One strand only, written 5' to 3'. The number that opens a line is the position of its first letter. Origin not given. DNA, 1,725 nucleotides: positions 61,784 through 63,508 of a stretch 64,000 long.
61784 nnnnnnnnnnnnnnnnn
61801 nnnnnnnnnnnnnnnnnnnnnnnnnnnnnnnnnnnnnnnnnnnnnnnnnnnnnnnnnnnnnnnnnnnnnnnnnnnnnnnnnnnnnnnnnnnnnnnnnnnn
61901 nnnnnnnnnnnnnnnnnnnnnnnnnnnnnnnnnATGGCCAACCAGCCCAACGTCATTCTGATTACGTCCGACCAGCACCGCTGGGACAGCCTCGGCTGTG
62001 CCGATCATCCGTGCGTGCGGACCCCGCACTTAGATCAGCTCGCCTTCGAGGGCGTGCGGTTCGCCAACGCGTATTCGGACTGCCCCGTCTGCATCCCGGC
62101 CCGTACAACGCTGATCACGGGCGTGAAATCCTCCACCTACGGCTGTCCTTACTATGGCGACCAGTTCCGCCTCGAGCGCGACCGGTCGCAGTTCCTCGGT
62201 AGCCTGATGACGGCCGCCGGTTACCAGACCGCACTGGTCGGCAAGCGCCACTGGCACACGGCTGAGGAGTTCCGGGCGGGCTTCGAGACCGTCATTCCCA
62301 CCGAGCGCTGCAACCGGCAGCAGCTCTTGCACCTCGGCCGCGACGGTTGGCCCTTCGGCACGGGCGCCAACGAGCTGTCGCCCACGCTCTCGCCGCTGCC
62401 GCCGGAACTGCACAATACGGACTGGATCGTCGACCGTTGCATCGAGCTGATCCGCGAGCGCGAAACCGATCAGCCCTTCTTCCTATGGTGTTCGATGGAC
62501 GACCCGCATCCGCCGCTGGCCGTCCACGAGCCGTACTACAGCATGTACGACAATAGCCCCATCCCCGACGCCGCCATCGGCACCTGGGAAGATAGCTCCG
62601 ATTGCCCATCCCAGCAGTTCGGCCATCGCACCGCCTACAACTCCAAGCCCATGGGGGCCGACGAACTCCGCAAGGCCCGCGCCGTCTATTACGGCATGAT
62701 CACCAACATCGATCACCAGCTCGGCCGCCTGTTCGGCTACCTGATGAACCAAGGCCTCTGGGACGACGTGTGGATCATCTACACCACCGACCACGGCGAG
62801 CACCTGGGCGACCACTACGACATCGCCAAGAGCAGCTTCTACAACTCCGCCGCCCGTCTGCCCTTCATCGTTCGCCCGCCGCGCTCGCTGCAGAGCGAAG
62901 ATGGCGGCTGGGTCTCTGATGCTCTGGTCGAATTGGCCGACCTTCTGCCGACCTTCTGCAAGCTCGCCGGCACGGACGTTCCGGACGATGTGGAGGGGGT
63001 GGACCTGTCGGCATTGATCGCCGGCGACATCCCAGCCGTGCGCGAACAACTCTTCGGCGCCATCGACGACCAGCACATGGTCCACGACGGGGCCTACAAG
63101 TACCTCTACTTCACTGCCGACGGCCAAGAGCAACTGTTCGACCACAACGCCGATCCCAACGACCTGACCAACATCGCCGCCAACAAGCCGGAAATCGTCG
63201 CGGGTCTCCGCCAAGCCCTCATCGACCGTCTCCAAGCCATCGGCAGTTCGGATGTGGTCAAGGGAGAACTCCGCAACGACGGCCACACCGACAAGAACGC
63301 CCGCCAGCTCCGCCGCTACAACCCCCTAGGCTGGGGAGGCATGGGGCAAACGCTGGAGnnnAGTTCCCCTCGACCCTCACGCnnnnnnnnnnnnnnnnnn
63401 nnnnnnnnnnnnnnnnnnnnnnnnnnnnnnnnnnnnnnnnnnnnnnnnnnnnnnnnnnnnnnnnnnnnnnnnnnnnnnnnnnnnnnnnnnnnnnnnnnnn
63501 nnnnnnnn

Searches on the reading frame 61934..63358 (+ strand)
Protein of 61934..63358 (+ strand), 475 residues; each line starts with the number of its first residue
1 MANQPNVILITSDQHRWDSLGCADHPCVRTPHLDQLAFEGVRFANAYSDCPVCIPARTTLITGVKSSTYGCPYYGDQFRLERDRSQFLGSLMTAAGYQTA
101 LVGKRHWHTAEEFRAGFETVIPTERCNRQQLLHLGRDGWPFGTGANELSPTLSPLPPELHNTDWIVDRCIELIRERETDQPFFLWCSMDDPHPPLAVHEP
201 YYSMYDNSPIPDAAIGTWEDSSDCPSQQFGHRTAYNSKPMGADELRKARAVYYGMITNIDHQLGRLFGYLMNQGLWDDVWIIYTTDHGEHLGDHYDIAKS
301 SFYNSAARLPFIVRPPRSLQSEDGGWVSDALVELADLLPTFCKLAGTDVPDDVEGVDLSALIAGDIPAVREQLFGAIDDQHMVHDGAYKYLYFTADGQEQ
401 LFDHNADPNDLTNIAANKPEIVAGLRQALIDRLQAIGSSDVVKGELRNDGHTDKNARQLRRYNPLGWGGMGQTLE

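Call 17: search_protein_families(library=pfam, proteins=[window:61934-63358:+], max_evalue=0.001)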
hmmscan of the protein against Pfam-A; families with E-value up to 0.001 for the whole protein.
window:61934-63358:+ (475 aa): 3 families
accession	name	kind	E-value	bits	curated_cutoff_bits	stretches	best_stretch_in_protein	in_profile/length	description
PF00884.28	Sulfatase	-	3.2e-47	161.8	25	1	5-346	1-300/301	Sulfatase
PF16347.10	SGSH_C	-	3.5e-11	43.9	29.3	1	294-429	3-148/154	N-sulphoglucosamine sulphohydrolase, C-terminal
PF01663.27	Phosphodiest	-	6.7e-07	29.7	23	0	7-70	1-61/342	Type I phosphodiesterase / nucleotide pyrophosphatase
